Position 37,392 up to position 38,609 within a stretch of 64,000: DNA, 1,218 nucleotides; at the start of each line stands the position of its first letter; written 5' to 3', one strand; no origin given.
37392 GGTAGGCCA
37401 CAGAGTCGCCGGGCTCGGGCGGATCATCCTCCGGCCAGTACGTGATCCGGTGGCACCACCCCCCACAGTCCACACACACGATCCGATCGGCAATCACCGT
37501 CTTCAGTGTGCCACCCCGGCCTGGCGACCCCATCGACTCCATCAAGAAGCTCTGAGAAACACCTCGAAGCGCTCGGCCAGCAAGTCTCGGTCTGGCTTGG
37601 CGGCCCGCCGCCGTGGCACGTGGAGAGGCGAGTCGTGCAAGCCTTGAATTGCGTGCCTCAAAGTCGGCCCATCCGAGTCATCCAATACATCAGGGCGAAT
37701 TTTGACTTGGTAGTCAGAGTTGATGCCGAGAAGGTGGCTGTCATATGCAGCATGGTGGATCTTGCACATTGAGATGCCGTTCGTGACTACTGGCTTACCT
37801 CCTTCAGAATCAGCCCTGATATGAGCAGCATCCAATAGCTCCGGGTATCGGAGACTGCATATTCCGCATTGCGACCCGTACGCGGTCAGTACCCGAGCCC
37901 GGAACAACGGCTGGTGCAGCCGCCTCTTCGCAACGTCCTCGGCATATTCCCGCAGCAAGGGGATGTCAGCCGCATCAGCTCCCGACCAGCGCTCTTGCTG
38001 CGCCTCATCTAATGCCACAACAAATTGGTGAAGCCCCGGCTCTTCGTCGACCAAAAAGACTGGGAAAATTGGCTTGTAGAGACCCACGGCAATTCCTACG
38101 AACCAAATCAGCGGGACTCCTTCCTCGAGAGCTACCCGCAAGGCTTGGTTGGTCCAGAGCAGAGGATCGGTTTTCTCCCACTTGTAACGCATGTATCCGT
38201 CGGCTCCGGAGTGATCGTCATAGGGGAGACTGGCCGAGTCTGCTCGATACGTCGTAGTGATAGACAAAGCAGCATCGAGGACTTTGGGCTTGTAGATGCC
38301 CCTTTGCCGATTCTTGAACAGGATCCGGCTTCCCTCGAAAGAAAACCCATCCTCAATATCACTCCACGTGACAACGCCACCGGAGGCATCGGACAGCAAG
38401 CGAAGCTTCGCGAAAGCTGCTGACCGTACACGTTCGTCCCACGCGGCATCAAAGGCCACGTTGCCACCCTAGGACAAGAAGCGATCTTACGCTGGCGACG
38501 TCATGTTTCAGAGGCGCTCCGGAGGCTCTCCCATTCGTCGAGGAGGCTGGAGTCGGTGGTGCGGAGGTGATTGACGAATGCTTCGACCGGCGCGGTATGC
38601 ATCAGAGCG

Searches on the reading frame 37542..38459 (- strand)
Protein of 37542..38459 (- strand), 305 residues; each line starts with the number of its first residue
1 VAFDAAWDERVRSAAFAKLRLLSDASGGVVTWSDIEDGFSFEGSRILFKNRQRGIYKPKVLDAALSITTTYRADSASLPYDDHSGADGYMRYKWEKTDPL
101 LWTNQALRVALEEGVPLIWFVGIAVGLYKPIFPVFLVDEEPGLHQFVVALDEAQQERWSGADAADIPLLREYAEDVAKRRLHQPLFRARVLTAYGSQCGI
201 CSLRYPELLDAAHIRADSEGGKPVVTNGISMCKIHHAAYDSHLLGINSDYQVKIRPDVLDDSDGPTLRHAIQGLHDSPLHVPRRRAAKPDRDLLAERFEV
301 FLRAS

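Call 10: search_protein_families(library=pfam, proteins=[window:37542-38459:-], max_evalue=0.001)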
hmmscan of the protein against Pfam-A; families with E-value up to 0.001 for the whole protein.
window:37542-38459:- (305 aa): 1 family
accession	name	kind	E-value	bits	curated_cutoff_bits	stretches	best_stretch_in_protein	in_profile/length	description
PF13391.12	HNH_2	-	3.8e-08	33.5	21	1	198-247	1-66/66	HNH endonuclease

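Call 22: find_encoding_contigs(protein=window:37545-38459:-, flank=10000, max_places=8)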
Protein seq(305 aa) (305 aa): no gene with exactly this product is on record in the collection.

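Call 23: find_homologous_proteins(query=window:37545-38459:-, max_evalue=1e-20)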
Query seq(305 aa) (305 aa): 2134 proteins with E <= 1e-20 among 8000 candidates; the best 120 are listed.
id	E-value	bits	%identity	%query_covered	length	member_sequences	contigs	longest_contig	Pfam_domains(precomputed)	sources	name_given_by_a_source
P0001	1.3e-204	696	100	100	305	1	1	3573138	PF13391.13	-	-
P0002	2.3e-132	459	68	100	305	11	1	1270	PF13391.13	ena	-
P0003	4.0e-132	458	67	100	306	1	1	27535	PF13391.13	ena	-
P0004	6.7e-129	448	65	100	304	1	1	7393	PF13391.13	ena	-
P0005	1.6e-127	443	65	100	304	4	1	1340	PF13391.13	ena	-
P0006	8.9e-124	431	64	100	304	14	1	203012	PF13391.13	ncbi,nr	ncbi:MAG: HNH endonuclease [bacterium]|nr:HNH endonuclease [bacterium]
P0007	8.4e-117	408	73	83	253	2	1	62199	PF13391.13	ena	-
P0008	4.8e-115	402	70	83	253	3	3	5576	PF13391.13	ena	-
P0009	1.1e-112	394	60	100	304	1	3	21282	PF13391.13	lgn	-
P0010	2.7e-112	393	60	100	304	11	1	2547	PF13391.13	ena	-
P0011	8.0e-112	392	58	100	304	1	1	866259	PF13391.13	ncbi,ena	-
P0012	9.8e-112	391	61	100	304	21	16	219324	PF13391.13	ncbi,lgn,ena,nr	ncbi:MAG: hypothetical protein JJLCMIEE_02578 [Acidimicrobiales bacterium]|nr:hypothetical protein [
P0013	1.7e-111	391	61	98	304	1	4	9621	PF13391.13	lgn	-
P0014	5.7e-111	389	59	100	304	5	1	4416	PF13391.13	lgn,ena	-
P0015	6.9e-111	389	60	98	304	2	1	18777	PF13391.13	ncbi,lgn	ncbi:MAG: HNH endonuclease [Acidimicrobiales bacterium]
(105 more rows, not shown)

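Call 24: find_encoding_contigs(protein=P0003, flank=8000, max_places=3)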
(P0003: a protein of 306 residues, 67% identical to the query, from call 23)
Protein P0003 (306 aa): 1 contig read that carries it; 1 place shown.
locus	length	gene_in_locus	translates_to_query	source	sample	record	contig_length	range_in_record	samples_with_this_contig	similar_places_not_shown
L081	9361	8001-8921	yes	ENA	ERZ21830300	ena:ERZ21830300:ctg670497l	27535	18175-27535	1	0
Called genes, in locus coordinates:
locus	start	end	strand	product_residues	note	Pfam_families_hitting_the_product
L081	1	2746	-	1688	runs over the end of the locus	PF00929:RNase_T, PF00270:DEAD (weak), PF04851:ResIII (faint), PF13307:Helicase_C_2, PF00270:DEAD, PF00271:Helicase_C, PF16124:RecQ_Zn_bind (weak)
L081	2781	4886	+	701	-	PF00270:DEAD, PF04851:ResIII, PF22527:DEXQc_Suv3, PF12029:DUF3516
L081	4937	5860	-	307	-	PF00296:Bac_luciferase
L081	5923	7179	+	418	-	PF00145:DNA_methylase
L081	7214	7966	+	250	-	PF09233:Endonuc-EcoRV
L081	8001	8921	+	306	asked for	PF13391:HNH_2 (weak)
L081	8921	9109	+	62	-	-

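Call 25: find_encoding_contigs(protein=P0007, flank=8000, max_places=3)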
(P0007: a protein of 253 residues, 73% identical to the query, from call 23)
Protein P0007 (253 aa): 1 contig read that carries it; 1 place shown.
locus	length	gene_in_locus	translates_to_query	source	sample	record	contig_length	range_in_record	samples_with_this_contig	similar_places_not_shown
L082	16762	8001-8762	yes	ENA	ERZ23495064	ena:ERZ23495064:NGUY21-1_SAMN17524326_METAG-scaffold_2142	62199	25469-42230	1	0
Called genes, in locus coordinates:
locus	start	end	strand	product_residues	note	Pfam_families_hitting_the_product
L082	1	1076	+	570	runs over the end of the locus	PF07969:Amidohydro_3, PF01979:Amidohydro_1 (weak)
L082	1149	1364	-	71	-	PF12728:HTH_17 (weak)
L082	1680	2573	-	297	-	PF00296:Bac_luciferase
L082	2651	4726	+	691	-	PF04851:ResIII, PF00270:DEAD, PF22527:DEXQc_Suv3, PF00271:Helicase_C (faint), PF12029:DUF3516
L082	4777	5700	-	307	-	PF00296:Bac_luciferase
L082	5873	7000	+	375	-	PF00145:DNA_methylase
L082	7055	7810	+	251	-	PF09233:Endonuc-EcoRV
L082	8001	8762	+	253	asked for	PF13391:HNH_2 (weak)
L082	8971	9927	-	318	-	PF20434:BD-FAE, PF07859:Abhydrolase_3, PF00326:Peptidase_S9 (weak)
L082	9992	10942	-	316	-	PF20434:BD-FAE, PF07859:Abhydrolase_3, PF00326:Peptidase_S9 (faint)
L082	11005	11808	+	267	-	PF13622:4HBT_3, PF20789:4HBT_3C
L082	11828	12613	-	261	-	PF00106:adh_short, PF08659:KR, PF13561:adh_short_C2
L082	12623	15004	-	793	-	PF03176:MMPL, PF02460:Patched (faint), PF12349:Sterol-sensing (weak), PF03176:MMPL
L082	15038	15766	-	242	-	PF00480:ROK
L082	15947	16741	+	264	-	PF00106:adh_short, PF08659:KR, PF13561:adh_short_C2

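Call 26: find_encoding_contigs(protein=P0012, flank=8000, max_places=4)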
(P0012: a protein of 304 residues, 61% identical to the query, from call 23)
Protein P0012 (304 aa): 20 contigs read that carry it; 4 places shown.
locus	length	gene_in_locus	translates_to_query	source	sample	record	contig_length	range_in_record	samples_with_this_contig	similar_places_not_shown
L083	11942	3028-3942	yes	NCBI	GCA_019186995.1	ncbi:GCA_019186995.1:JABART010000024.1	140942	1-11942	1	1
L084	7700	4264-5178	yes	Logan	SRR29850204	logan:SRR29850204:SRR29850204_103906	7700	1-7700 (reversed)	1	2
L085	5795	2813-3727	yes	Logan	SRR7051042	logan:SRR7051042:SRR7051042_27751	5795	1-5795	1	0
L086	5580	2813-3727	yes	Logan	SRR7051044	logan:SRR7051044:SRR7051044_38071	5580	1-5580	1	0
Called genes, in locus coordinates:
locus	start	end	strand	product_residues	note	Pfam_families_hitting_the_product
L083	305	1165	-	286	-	-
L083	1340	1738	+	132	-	PF03852:Vsr, PF18741:MTES_1575 (faint)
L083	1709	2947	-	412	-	PF00145:DNA_methylase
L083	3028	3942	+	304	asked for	PF13391:HNH_2 (weak)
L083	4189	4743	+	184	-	PF07508:Recombinase, PF13408:Zn_ribbon_recom (weak)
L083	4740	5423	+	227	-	-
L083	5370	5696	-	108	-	-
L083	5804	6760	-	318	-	PF01418:HTH_6 (faint), PF13384:HTH_23 (weak), PF13412:HTH_24 (faint), PF13443:HTH_26 (faint), PF13518:HTH_28 (weak), PF13551:HTH_29, PF13565:HTH_32, PF13358:DDE_3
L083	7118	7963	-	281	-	PF00561:Abhydrolase_1, PF12146:Hydrolase_4, PF12697:Abhydrolase_6, PF20408:Abhydrolase_11 (faint)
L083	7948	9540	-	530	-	PF00496:SBP_bac_5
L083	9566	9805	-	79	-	PF03840:SecG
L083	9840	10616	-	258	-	PF00121:TIM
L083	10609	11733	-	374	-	PF00162:PGK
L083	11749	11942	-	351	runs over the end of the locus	PF00044:Gp_dh_N, PF02800:Gp_dh_C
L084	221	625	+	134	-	PF01548:DEDD_Tnp_IS110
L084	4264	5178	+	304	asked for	PF13391:HNH_2 (weak)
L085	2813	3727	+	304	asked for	PF13391:HNH_2 (weak)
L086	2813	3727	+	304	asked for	PF13391:HNH_2 (weak)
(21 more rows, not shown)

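Call 43: search_protein_families(library=padloc, proteins=[window:37542-38459:-], max_evalue=0.001)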
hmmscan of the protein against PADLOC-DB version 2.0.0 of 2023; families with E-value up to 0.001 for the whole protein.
window:37542-38459:- (305 aa): 2 families
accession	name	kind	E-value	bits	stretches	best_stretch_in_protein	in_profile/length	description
PDLC04132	HNH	-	2.1e-18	64.5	1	173-302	144-273/286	-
PDLC03546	HNH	-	4.7e-10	37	1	178-263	154-242/282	Type II restriction enzyme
